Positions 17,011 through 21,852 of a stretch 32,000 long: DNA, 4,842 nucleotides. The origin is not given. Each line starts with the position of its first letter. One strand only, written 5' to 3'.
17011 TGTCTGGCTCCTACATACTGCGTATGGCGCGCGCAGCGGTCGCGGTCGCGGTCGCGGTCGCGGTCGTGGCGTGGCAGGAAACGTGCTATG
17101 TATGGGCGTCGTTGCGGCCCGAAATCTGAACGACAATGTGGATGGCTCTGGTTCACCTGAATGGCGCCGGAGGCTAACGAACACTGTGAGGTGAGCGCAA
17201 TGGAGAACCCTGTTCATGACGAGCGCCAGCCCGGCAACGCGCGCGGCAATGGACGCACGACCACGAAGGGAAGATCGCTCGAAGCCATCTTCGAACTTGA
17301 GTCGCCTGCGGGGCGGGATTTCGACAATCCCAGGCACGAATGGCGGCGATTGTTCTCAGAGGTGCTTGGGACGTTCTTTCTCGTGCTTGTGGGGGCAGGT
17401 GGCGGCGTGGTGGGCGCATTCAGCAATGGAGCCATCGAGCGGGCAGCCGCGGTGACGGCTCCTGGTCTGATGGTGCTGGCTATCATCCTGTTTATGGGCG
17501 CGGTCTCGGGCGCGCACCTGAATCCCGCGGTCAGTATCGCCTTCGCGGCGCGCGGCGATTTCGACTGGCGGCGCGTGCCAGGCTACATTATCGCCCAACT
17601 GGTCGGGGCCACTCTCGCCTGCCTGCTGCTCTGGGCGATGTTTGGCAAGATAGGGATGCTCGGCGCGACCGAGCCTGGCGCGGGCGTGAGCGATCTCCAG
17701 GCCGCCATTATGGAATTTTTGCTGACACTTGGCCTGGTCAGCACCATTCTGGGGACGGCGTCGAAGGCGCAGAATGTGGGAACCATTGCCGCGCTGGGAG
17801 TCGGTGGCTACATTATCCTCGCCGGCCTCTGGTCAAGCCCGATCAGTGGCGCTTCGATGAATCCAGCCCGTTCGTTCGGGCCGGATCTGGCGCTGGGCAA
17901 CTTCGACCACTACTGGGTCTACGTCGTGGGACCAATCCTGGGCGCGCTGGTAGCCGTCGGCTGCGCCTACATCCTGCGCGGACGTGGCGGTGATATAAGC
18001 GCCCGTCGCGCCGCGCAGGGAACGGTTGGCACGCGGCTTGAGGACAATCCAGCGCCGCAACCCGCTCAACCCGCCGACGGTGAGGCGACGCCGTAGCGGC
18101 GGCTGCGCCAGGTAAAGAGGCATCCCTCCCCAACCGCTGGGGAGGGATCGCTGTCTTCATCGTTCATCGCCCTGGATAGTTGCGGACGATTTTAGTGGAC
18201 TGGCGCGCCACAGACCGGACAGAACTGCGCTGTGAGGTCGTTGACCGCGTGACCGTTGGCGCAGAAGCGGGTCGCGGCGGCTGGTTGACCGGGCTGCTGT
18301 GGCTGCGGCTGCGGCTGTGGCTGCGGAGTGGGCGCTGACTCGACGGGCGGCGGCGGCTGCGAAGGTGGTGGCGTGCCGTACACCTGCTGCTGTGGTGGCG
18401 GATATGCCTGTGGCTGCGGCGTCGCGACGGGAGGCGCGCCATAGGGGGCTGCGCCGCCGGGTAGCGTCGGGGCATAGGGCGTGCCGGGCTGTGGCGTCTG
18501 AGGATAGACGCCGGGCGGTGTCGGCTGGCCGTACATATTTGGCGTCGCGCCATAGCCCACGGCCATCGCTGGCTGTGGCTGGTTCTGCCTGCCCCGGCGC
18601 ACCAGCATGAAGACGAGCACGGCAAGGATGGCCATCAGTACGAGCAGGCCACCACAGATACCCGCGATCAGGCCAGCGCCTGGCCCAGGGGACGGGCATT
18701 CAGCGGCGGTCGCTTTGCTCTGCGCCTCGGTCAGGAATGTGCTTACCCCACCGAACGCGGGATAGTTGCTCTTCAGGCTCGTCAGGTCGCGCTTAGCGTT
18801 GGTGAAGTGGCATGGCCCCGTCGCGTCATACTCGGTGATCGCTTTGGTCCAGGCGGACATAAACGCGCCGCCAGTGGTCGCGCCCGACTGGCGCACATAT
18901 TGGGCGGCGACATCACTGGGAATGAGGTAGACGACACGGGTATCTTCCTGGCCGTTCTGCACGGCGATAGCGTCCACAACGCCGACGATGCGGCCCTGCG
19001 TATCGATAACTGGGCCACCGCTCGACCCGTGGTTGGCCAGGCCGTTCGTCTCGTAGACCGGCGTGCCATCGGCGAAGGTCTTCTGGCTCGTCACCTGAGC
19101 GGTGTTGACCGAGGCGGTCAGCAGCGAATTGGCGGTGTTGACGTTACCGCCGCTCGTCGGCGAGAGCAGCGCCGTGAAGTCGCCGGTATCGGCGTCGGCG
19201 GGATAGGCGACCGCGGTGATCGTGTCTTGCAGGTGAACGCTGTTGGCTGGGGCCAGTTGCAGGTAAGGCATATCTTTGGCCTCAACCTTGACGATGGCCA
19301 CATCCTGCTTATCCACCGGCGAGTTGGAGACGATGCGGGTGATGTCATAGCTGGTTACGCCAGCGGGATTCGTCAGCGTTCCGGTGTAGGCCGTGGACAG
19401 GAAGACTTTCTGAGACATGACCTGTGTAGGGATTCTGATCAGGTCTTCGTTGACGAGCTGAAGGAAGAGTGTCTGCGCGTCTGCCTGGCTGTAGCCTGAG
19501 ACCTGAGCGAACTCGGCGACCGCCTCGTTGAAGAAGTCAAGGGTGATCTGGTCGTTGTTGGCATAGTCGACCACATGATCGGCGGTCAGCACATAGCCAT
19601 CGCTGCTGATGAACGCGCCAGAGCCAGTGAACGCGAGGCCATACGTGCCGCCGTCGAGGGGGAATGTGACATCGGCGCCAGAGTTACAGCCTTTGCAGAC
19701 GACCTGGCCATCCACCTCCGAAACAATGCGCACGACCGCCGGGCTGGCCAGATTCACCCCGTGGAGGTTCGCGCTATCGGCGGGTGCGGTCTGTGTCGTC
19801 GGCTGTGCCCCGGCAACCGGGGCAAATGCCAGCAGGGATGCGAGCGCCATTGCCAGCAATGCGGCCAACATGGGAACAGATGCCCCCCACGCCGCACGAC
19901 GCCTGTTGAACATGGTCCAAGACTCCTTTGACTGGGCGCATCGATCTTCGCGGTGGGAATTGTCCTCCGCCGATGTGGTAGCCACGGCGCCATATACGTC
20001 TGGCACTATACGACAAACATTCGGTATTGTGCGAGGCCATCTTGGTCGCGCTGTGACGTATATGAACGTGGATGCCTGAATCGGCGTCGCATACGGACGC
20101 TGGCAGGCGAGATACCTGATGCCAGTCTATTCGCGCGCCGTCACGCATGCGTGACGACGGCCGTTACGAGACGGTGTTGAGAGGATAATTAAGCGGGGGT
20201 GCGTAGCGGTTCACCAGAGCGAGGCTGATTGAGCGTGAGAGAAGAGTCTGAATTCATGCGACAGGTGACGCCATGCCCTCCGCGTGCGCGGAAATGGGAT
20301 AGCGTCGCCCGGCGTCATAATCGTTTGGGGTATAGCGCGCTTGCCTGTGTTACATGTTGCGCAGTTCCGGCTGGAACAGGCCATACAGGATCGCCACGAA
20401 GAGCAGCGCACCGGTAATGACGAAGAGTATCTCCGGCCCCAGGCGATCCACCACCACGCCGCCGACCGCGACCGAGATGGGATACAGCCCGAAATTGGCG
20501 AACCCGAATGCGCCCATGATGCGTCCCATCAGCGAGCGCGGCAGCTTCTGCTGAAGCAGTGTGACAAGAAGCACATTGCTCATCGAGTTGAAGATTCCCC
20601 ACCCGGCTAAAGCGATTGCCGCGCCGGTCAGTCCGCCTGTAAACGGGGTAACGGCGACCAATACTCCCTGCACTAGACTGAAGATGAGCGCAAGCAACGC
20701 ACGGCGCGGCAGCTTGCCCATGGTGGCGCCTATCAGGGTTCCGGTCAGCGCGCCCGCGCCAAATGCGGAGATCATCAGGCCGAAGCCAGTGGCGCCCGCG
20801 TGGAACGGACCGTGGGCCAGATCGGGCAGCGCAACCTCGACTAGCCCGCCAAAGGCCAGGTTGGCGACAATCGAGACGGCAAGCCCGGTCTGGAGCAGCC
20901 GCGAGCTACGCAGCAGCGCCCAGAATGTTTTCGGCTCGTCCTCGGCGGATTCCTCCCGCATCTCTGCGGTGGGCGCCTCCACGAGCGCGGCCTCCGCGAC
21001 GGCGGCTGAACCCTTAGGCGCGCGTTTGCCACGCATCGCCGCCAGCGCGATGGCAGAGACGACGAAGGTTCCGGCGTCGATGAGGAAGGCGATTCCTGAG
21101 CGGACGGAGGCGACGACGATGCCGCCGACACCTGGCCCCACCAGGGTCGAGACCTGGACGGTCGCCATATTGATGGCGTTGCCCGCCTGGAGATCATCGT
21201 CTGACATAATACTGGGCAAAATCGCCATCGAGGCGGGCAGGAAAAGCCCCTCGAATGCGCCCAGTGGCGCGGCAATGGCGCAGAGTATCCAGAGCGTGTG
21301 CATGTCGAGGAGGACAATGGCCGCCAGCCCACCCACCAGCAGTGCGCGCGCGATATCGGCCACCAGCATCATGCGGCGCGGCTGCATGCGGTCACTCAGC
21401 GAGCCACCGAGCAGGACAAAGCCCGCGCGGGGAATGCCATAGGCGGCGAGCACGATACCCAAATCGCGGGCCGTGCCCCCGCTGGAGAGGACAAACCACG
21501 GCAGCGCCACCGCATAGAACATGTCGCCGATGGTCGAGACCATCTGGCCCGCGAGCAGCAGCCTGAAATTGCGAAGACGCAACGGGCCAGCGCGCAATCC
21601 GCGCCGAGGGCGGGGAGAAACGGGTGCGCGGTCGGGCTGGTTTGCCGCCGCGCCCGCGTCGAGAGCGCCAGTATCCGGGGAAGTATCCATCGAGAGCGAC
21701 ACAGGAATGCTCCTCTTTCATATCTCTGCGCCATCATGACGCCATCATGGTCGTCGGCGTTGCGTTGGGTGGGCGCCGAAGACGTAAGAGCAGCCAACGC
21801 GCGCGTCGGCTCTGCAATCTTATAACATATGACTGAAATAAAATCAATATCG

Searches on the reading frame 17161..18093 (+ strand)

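Call 30: search_protein_families(library=pfam, proteins=[window:17161-18093:+], max_evalue=0.001)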
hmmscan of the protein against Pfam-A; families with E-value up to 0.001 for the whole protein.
window:17161-18093:+ (311 aa): 1 family
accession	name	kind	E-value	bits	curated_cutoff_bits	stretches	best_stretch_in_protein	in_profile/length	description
PF00230.25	MIP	-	1.8e-50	172.2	25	1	60-265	7-218/222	Major intrinsic protein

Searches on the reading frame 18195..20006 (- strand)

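Call 30: search_protein_families(library=pfam, proteins=[window:18195-20006:-], max_evalue=0.001)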
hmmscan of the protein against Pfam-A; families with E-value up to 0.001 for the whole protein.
window:18195-20006:- (604 aa): 2 families
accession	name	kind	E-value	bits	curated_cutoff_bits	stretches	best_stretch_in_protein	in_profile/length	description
PF13365.12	Trypsin_2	-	1.1e-18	68.8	27.6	1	128-343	1-144/144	Trypsin-like peptidase domain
PF00089.32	Trypsin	-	2.5e-10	41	20.6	1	217-358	66-208/220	Trypsin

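Call 83: search_protein_families(library=padloc, proteins=[window:18195-20006:-], max_evalue=0.001)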
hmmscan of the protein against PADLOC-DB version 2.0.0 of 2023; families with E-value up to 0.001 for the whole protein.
window:18195-20006:- (604 aa): 4 families
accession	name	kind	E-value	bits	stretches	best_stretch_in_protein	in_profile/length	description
PDLC03855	LmuA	-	1.8e-08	32.1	0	219-353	59-179/425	-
PDLC02959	RT-Protease_XI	-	5e-08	30.3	1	232-356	398-496/510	single gene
PDLC02960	RT-Protease_XI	-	7.9e-07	26.4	1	229-347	390-486/506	single gene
PDLC04593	PDC-M35A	-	2.5e-05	22.2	0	123-190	18-82/216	-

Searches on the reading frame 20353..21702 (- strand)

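Call 30: search_protein_families(library=pfam, proteins=[window:20353-21702:-], max_evalue=0.001)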
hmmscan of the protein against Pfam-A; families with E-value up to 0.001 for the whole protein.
window:20353-21702:- (450 aa): 2 families
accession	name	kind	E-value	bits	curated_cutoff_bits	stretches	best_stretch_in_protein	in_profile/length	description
PF07690.21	MFS_1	-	8.1e-36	124.1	33.4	1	49-404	1-340/347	Major Facilitator Superfamily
PF05977.19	MFS_3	-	7.3e-23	81.2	27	1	39-442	5-391/524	Transmembrane secretion effector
